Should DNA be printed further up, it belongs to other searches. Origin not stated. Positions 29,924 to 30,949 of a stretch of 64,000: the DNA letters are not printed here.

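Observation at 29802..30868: dCTP-deaminase-fold protein occupies the antitoxin slot of a RelE/ParE toxin-antitoxin-like pair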

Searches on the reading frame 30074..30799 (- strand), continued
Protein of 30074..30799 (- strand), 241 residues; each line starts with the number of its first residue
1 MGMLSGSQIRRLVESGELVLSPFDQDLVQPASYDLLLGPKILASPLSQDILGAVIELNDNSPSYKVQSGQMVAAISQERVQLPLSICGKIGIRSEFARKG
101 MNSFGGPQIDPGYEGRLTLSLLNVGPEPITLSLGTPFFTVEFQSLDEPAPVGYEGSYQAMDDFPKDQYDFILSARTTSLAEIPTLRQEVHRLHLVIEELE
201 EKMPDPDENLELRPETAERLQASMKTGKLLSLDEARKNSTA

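Call 109: fold_search(model_id=the predicted structure, library=pdb)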
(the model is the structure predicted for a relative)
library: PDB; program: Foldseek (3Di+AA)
matches with E <= 10: 449; with E <= 0.001: 7
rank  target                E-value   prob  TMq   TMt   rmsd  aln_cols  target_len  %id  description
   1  9g12_B                2.6e-05  1.00  0.69  0.74   2.4        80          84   20  Mycobacterium tuberculosis RelBE1 toxin-antitoxin system; rv1247c (relB1 antitoxin), rv1246c (relE1 toxin) (released 2025-12-17)
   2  9g12_A                1.3e-04  1.00  0.68  0.71   3.5        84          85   19  Mycobacterium tuberculosis RelBE1 toxin-antitoxin system; rv1247c (relB1 antitoxin), rv1246c (relE1 toxin) (released 2025-12-17)
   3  2khe_MODEL_1_A        1.3e-04  1.00  0.69  0.69   3.3        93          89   26  Solution Structure of the Bacterial Toxin Rele from Thermus Thermophilus HB8 (released 2010-03-31)
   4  3g5o_B                2.2e-04  1.00  0.68  0.74   2.6        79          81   22  The crystal structure of the toxin-antitoxin complex RelBE2 (Rv2865-2866) from Mycobacterium tuberculosis (released 2009-04-14)
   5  3g5o_C                2.4e-04  1.00  0.67  0.69   3.6        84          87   21  The crystal structure of the toxin-antitoxin complex RelBE2 (Rv2865-2866) from Mycobacterium tuberculosis (released 2009-04-14)
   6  1z8m_MODEL_1_A        5.6e-04  1.00  0.52  0.52   4.5        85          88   14  Solution structure of the conserved hypothtical protein HP0894 from Helicobacter pylori (released 2005-11-01)
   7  3bpq_B                7.2e-04  1.00  0.59  0.62   3.8        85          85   24  Crystal Structure of RelB-RelE antitoxin-toxin complex from Methanococcus jannaschii (released 2008-12-23)
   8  1wmi_A                1.3e-03  1.00  0.58  0.59   4.2        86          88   27  Crystal structure of archaeal RelE-RelB complex from Pyrococcus horikoshii OT3 (released 2005-03-15)
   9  4fxh_B                2.0e-03  1.00  0.59  0.57   6.8        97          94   24  Crystal structure of the isolated E. coli RelE toxin, P212121 form (released 2012-08-29)
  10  9lew_B                2.2e-03  1.00  0.54  0.54   3.6        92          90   20  The crystal structure of DinJ-YafQ complex from Vibrio cholerae (released 2025-07-30)
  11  3bpq_D                2.8e-03  1.00  0.59  0.61   3.5        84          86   24  Crystal Structure of RelB-RelE antitoxin-toxin complex from Methanococcus jannaschii (released 2008-12-23)
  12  2kc8_MODEL_1_A        2.8e-03  1.00  0.63  0.60   4.3        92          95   23  Structure of E. coli toxin RelE (R81A/R83A) mutant in complex with antitoxin RelBc (K47-L79) peptide (released 2009-03-17)
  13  9w3a_A                3.2e-03  1.00  0.59  0.49   5.0       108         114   16  Crystal structure of PfiAT toxin-antitoxin complex (released 2026-02-11)
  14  2otr_MODEL_1_A        3.2e-03  1.00  0.49  0.49   5.8        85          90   16  Solution Structure of Conserved Hypothetical Protein HP0892 from Helicobacter pylori (released 2007-12-18)
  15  4fxe_E                3.4e-03  1.00  0.53  0.57   4.2        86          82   20  Crystal structure of the intact E. coli RelBE toxin-antitoxin complex (released 2012-08-29)
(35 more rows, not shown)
